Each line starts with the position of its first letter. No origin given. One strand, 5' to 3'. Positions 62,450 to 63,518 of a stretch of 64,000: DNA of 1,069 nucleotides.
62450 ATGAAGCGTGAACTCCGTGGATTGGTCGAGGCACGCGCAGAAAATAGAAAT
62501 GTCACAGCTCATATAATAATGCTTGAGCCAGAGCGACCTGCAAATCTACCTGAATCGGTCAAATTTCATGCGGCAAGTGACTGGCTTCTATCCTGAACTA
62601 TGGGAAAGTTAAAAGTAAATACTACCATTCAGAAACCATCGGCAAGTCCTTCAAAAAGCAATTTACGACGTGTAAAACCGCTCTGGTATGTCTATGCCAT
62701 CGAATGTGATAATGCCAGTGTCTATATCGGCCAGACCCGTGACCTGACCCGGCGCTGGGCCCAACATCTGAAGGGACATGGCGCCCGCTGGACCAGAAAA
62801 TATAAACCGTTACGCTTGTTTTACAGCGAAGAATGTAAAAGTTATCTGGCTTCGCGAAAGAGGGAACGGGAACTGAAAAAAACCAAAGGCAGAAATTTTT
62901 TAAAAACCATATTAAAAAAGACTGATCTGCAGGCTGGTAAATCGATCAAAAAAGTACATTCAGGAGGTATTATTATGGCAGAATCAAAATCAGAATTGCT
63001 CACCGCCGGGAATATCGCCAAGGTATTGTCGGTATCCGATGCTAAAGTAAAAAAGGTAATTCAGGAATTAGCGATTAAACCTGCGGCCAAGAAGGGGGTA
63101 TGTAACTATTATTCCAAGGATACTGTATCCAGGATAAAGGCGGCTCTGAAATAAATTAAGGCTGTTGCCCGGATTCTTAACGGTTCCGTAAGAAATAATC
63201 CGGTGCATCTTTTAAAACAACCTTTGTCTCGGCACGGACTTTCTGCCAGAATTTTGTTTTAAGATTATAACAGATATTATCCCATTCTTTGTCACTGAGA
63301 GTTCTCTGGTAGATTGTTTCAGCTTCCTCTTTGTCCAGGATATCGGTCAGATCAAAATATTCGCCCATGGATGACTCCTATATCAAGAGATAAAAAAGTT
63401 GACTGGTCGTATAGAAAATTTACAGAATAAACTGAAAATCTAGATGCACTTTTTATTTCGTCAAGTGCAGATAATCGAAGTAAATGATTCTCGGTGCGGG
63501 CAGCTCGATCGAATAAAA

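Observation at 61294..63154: Two-gene AAA_14/DUF4143 ATPase + GIY-YIG nuclease-like module, a candidate defence or mobile cassette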

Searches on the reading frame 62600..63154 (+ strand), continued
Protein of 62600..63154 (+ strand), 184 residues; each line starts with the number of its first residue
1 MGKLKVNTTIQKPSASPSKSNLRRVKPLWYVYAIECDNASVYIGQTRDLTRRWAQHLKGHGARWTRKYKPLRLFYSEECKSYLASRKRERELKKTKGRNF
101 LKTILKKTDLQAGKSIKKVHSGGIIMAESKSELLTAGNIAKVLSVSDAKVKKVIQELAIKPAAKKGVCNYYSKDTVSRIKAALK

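Call 66: fold_search(model_id=the predicted structure, library=pdb)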
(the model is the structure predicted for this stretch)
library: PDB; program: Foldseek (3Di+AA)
matches with E <= 10: 299; with E <= 0.001: 1
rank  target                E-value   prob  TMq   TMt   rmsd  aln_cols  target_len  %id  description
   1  1zg2_MODEL_1_A        6.2e-04  1.00  0.28  0.50   7.9        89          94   31  Solution NMR structure of the UPF0213 protein BH0048 from Bacillus halodurans. Northeast Structural Genomics t (released 2005-06-21)
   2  6seh_C                3.2e-02  1.00  0.28  0.21   3.5        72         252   33  Recognition and processing of branched DNA substrates by Slx1-Slx4 nuclease (released 2019-09-25)
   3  1ywl_MODEL_1_A        4.6e-02  0.97  0.30  0.51   5.8        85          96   26  Solution NMR structure of the protein EF2693 from E. faecalis: Northeast Structural Genomics Consortium target (released 2005-03-29)
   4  3d71_A                5.8e-02  1.00  0.25  0.18   2.4        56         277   18  Crystal structure of E253Q BMRR bound to 22 base pair promoter site (released 2008-08-26)
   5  5i44_A                6.2e-02  1.00  0.25  0.63   1.6        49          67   16  Structure of RacA-DNA complex; P21 form (released 2016-05-04)
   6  5i44_G                8.9e-02  1.00  0.22  0.56   1.6        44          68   16  Structure of RacA-DNA complex; P21 form (released 2016-05-04)
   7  5i44_K                1.0e-01  1.00  0.25  0.63   2.0        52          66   21  Structure of RacA-DNA complex; P21 form (released 2016-05-04)
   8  3d6y_A                1.1e-01  1.00  0.24  0.17   2.3        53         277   17  Crystal structure of R275E mutant of BMRR bound to DNA and berberine (released 2008-08-26)
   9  3q1m_A                1.5e-01  0.99  0.26  0.18   2.3        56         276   18  Crystal Structure of BmrR Dimer bound to DNA and the ligand 4-amino-quinaldine (released 2011-06-15)
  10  5i44_I                1.6e-01  1.00  0.24  0.62   2.0        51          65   22  Structure of RacA-DNA complex; P21 form (released 2016-05-04)
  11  5i44_B                1.7e-01  1.00  0.26  0.66   1.5        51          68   16  Structure of RacA-DNA complex; P21 form (released 2016-05-04)
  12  3d70_A                1.7e-01  0.99  0.25  0.18   2.5        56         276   18  Crystal structure of E253A mutant of BMRR bound to 22-bp oligonucleotide (released 2008-08-26)
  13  8csh_A                2.1e-01  1.00  0.26  0.80   1.4        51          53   22  Structure of the DNA binding domain of pSK1 Par partition protein bound to centromere DNA (released 2022-08-10)
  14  5i41                  2.1e-01  1.00  0.25  0.63   2.3        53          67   21  Structure of the apo RacA DNA binding domain (released 2016-05-04)
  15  1r8d_B                2.2e-01  0.99  0.24  0.40   2.1        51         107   18  Crystal Structure of MtaN Bound to DNA (released 2004-08-17)
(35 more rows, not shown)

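Call 86: find_encoding_contigs(protein=P0014, flank=4000, max_places=6)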
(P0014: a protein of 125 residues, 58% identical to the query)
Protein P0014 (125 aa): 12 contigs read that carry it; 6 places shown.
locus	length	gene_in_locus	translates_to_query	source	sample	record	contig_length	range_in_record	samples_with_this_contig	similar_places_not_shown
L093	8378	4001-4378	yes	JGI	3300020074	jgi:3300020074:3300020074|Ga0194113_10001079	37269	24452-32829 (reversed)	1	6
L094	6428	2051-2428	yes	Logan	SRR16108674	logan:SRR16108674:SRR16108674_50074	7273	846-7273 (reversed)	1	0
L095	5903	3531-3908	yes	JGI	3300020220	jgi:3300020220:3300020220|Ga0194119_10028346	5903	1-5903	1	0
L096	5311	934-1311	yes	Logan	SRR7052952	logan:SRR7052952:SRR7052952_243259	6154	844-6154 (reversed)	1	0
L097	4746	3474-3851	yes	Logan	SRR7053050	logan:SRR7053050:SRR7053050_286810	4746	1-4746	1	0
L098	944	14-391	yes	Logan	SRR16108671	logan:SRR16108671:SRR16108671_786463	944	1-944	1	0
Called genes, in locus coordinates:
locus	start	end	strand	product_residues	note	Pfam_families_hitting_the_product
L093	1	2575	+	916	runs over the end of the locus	PF04313:HSDR_N (faint), PF00270:DEAD, PF04851:ResIII, PF18766:SWI2_SNF2, PF08463:EcoEI_R_C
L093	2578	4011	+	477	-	PF01420:Methylase_S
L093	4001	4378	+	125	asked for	PF01541:GIY-YIG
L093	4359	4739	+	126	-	PF05168:HEPN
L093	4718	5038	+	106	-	PF01909:NTP_transf_2, PF18765:Polbeta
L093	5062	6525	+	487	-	PF12161:HsdM_N, PF02384:N6_Mtase, PF01170:UPF0020 (weak), PF07669:Eco57I (weak)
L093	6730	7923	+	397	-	PF20703:nSTAND1 (weak), PF01637:ATPase_2 (faint), PF10923:BrxC_BrxD (weak), PF13191:AAA_16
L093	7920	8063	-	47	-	-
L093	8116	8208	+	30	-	-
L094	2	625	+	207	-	?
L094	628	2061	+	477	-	PF01420:Methylase_S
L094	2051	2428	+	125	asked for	PF01541:GIY-YIG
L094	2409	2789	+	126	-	PF05168:HEPN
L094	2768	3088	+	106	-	PF01909:NTP_transf_2, PF18765:Polbeta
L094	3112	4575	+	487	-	PF12161:HsdM_N, PF02384:N6_Mtase, PF01170:UPF0020 (weak), PF07669:Eco57I (weak)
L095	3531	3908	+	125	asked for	PF01541:GIY-YIG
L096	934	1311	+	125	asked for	PF01541:GIY-YIG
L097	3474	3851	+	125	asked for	PF01541:GIY-YIG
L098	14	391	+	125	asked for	PF01541:GIY-YIG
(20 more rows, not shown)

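Call 87: find_encoding_contigs(protein=P0012, flank=4000, max_places=4)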
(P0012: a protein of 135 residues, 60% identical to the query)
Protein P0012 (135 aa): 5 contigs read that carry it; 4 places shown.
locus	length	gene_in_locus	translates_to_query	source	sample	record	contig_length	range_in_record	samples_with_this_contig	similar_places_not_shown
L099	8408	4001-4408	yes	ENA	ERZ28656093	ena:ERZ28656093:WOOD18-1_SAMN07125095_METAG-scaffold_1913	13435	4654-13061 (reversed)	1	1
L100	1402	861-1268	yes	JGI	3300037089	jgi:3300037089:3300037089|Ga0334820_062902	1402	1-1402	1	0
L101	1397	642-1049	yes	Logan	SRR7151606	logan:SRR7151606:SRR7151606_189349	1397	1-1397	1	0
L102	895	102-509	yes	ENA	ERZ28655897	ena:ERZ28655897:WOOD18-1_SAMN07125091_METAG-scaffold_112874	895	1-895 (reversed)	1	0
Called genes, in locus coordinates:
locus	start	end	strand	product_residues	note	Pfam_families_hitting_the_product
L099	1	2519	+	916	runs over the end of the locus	PF00270:DEAD, PF04851:ResIII, PF18766:SWI2_SNF2, PF00271:Helicase_C (weak), PF08463:EcoEI_R_C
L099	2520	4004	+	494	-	PF01420:Methylase_S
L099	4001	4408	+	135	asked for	PF01541:GIY-YIG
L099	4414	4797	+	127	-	-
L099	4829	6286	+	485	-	PF12161:HsdM_N, PF02384:N6_Mtase, PF01170:UPF0020, PF07669:Eco57I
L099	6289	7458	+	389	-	-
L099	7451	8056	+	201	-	PF08281:Sigma70_r4_2 (faint)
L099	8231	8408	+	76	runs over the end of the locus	PF05930:Phage_AlpA (weak), PF12728:HTH_17 (weak)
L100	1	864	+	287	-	?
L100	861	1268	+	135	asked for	PF01541:GIY-YIG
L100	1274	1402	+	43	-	?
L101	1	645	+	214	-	?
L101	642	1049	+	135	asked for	PF01541:GIY-YIG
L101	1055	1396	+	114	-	?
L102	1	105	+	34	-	?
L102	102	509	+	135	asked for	PF01541:GIY-YIG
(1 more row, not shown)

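Call 88: find_encoding_contigs(protein=P0015, flank=5000, max_places=3)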
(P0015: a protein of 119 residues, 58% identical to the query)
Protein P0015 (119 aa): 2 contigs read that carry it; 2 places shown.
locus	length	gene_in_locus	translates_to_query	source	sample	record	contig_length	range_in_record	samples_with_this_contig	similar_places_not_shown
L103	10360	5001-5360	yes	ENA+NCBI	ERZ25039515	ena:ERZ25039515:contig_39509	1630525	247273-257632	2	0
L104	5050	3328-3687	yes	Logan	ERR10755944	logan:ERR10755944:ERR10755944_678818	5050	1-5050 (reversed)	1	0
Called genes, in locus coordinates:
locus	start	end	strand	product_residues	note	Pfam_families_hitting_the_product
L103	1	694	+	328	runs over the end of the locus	PF23441:SDR (weak), PF00106:adh_short, PF08659:KR, PF13561:adh_short_C2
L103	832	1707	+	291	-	PF04851:ResIII, PF00270:DEAD (weak), PF18766:SWI2_SNF2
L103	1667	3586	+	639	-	PF04851:ResIII, PF18766:SWI2_SNF2 (weak), PF00271:Helicase_C (weak), PF08463:EcoEI_R_C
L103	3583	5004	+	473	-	PF01420:Methylase_S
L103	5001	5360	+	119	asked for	PF01541:GIY-YIG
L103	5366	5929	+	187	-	PF12161:HsdM_N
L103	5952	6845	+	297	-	PF02384:N6_Mtase, PF07669:Eco57I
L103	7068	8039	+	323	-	PF00266:Aminotran_5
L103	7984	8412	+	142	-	PF00266:Aminotran_5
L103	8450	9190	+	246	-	PF03848:TehB (weak), PF13489:Methyltransf_23, PF13847:Methyltransf_31, PF08241:Methyltransf_11, PF08242:Methyltransf_12, PF13649:Methyltransf_25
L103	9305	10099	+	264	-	PF02517:Rce1-like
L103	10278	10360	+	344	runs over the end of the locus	PF01118:Semialdhyde_dh, PF22698:Semialdhyde_dhC_1, PF02774:Semialdhyde_dhC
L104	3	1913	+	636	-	?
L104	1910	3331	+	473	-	PF01420:Methylase_S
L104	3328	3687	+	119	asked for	PF01541:GIY-YIG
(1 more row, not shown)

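Call 89: find_encoding_contigs(protein=P0013, flank=5000, max_places=3)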
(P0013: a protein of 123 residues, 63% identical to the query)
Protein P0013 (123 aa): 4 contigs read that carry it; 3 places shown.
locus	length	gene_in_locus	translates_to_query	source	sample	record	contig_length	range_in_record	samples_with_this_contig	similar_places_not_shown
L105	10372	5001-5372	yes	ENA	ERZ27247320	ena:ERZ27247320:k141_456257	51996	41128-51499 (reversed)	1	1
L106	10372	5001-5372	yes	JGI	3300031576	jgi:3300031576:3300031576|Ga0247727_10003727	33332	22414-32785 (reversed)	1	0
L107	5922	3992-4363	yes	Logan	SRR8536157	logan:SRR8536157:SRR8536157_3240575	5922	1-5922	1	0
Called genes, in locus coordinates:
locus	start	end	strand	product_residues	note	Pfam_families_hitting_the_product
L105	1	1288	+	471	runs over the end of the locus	PF04326:SLFN_AlbA_2, PF13749:HATPase_c_4, PF14947:HTH_45 (faint)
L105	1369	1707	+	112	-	PF13366:PDDEXK_3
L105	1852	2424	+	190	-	-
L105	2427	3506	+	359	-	-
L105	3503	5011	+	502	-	PF01420:Methylase_S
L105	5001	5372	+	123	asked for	PF01541:GIY-YIG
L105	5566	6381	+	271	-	PF13338:AbiEi_4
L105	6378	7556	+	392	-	PF08843:AbiEii, PF13280:WYL (weak)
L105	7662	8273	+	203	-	PF01797:Y1_Tnp (faint)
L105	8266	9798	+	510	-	PF12161:HsdM_N, PF02384:N6_Mtase, PF01170:UPF0020, PF07669:Eco57I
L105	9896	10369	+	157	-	PF06983:3-dmu-9_3-mt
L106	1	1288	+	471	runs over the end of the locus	PF04326:SLFN_AlbA_2, PF13749:HATPase_c_4, PF14947:HTH_45 (faint)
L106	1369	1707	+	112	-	PF13366:PDDEXK_3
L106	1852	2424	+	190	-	-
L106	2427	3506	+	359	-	-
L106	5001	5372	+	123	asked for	PF01541:GIY-YIG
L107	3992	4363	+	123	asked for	PF01541:GIY-YIG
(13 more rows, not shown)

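Call 90: search_protein_families(library=padloc, proteins=[P0012, P0013, P0014, P0015, P0017, P0019, P0021, P0004, P0009], max_evalue=0.01)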
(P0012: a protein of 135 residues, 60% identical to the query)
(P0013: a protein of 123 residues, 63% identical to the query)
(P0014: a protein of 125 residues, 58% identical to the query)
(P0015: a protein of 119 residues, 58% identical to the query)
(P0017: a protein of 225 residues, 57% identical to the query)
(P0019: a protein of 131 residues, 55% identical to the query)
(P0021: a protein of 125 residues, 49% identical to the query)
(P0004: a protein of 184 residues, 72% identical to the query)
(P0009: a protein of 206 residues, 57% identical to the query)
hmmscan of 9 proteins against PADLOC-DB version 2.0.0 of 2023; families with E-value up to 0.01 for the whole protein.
P0012 (135 aa): 3 families
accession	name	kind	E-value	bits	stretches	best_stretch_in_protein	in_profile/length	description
PDLC04925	PDC-S14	-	2.1e-05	21.6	1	29-56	77-103/301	-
PDLC03127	Specificity_I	-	0.00076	16.4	1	89-130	447-488/571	Type I specificity subunit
PDLC04923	PDC-S14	-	0.0035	14.5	1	29-51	86-108/320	-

P0013 (123 aa): 4 families
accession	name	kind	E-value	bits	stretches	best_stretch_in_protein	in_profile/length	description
PDLC04925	PDC-S14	-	0.00017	18.6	1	15-41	78-103/301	-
PDLC03127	Specificity_I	-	0.00034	17.5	1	87-110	456-479/571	Type I specificity subunit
PDLC03179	Specificity_I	-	0.0035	14.3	1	87-108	56-366/589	Type I specificity subunit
PDLC03189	Specificity_I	-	0.0051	13.7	1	85-113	418-454/459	Type I specificity subunit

P0014 (125 aa): 3 families
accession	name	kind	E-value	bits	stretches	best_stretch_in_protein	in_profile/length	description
PDLC04925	PDC-S14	-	0.00035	17.6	1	14-42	77-104/301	-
PDLC03179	Specificity_I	-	0.0013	15.7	1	89-115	60-86/589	Type I specificity subunit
PDLC03127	Specificity_I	-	0.0081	13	1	88-122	459-493/571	Type I specificity subunit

P0015 (119 aa): 3 families
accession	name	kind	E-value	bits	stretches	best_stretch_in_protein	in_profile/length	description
PDLC04925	PDC-S14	-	0.0013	15.8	1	14-41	77-103/301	-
PDLC03056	Specificity_I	-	0.0016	15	1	44-113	164-229/590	Type I specificity subunit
PDLC03109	Specificity_I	-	0.0036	13.9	1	60-116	476-531/591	Type I specificity subunit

P0017 (225 aa): 1 family
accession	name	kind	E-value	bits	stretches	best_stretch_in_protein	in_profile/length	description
PDLC04925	PDC-S14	-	0.00024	18.2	1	22-50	77-104/301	-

P0019 (131 aa): 1 family
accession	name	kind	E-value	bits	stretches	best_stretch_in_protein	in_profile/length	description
PDLC04925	PDC-S14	-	0.0004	17.5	1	29-57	76-103/301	-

P0021 (125 aa): 1 family
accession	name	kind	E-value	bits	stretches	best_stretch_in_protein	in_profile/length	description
PDLC04925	PDC-S14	-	0.001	16.1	1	30-58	77-104/301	-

P0004 (184 aa): 1 family
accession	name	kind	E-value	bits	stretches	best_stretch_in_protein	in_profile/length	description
PDLC04925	PDC-S14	-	9.9e-05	19.4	1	37-66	76-104/301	-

P0009 (206 aa): 2 families
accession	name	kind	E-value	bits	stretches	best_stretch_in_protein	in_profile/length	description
PDLC04925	PDC-S14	-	0.00018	18.6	1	46-74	76-103/301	-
PDLC04924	PDC-S14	-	0.0025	15.5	1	33-68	48-83/280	-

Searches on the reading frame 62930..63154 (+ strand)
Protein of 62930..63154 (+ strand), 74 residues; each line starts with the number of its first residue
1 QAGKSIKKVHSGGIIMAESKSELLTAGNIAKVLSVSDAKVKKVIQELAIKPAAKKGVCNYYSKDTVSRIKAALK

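Call 7: search_protein_families(library=ncbifam, proteins=[window:62975-63154:+], max_evalue=0.1)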
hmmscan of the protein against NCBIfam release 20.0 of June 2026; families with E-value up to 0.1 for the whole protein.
window:62975-63154:+ (59 aa): 2 families
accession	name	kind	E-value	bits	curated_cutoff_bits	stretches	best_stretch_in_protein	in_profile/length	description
NF047858.1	ICEBs1XisBacil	equivalog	0.014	15.1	100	1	7-33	1-27/61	ICEBs1 excisionase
NF038251.1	AdcR_fam_Zn_TF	equivalog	0.048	13.9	175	1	6-33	47-74/143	zinc-dependent MarR family transcriptional regulator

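Call 30: search_protein_families(library=pfam, proteins=[window:62930-63154:+], max_evalue=10)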
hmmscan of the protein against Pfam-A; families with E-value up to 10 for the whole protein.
window:62930-63154:+ (74 aa): 5 families
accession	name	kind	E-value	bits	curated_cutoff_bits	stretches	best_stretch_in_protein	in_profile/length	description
PF12728.13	HTH_17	-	0.032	14.9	27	1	23-68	1-45/51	Helix-turn-helix domain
PF04057.18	Rep-A_N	-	0.05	14.1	26.7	1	24-54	1-31/101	Replication factor-A protein 1, N-terminal domain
PF08279.18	HTH_11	-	0.055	13.8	25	1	18-47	11-39/55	HTH domain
PF01978.25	TrmB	-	0.079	13.3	25.6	1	22-50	21-49/68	Sugar-specific transcriptional regulator TrmB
PF13730.12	HTH_36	-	0.22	11.8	25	1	28-47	30-49/55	Helix-turn-helix domain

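Call 31: search_protein_families(library=phrogs, proteins=[window:62930-63154:+], max_evalue=0.1)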
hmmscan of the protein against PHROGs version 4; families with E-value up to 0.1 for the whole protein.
window:62930-63154:+ (74 aa): 11 families
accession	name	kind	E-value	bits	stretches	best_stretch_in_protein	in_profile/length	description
phrog_12569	-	unknown function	0.0029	18.7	1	21-66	7-52/88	-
phrog_989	-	unknown function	0.012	16.4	1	21-47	4-30/70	-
phrog_10045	-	DNA, RNA and nucleotide metabolism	0.045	14.6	1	16-54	13-51/74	HTH DNA binding protein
phrog_6401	-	DNA, RNA and nucleotide metabolism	0.05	14.5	1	21-66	7-52/64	DNA binding protein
phrog_19580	-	unknown function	0.058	14.4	1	10-66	18-73/159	-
phrog_1726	-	transcription regulation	0.074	13.8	1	20-51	189-220/264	anti-repressor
phrog_15481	-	unknown function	0.08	13.9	0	24-44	20-40/43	-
phrog_3188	-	other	0.085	13.7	1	7-61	18-67/96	co-chaperonin GroES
phrog_668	-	DNA, RNA and nucleotide metabolism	0.089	13.5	1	19-67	59-107/181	HTH DNA binding protein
phrog_4691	-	integration and excision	0.092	13.8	0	21-71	16-66/78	excisionase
phrog_8446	-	DNA, RNA and nucleotide metabolism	0.093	13.4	1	6-67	11-65/211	HNH endonuclease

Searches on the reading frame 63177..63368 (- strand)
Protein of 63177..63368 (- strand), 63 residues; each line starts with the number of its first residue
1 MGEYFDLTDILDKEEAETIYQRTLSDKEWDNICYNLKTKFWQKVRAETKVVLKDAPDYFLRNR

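Call 3: search_protein_families(library=pfam, proteins=[window:63177-63368:-], max_evalue=0.1)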
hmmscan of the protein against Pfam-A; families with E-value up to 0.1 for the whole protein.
window:63177-63368:- (63 aa): 2 families
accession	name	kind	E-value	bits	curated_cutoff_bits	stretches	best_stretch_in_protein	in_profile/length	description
PF17118.11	DUF5105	-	0.012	15.8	30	1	16-54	57-95/189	Domain of unknown function (DUF5105)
PF22745.1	Nlig-Ia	-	0.04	15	27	1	23-51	27-57/92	DNA ligase-like, N-terminal NAD+-binding domain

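Call 7: search_protein_families(library=ncbifam, proteins=[window:63177-63368:-], max_evalue=0.1)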
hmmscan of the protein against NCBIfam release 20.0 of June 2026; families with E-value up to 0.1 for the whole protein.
window:63177-63368:- (63 aa): 0 families

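Call 30: search_protein_families(library=pfam, proteins=[window:63177-63368:-], max_evalue=10)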
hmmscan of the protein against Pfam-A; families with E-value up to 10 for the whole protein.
window:63177-63368:- (63 aa): 2 families
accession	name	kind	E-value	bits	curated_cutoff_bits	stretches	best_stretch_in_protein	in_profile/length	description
PF17118.11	DUF5105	-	0.012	15.8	30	1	16-54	57-95/189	Domain of unknown function (DUF5105)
PF22745.1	Nlig-Ia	-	0.04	15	27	1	23-51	27-57/92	DNA ligase-like, N-terminal NAD+-binding domain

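Call 31: search_protein_families(library=phrogs, proteins=[window:63177-63368:-], max_evalue=0.1)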
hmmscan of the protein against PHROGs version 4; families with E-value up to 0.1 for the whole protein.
window:63177-63368:- (63 aa): 0 families
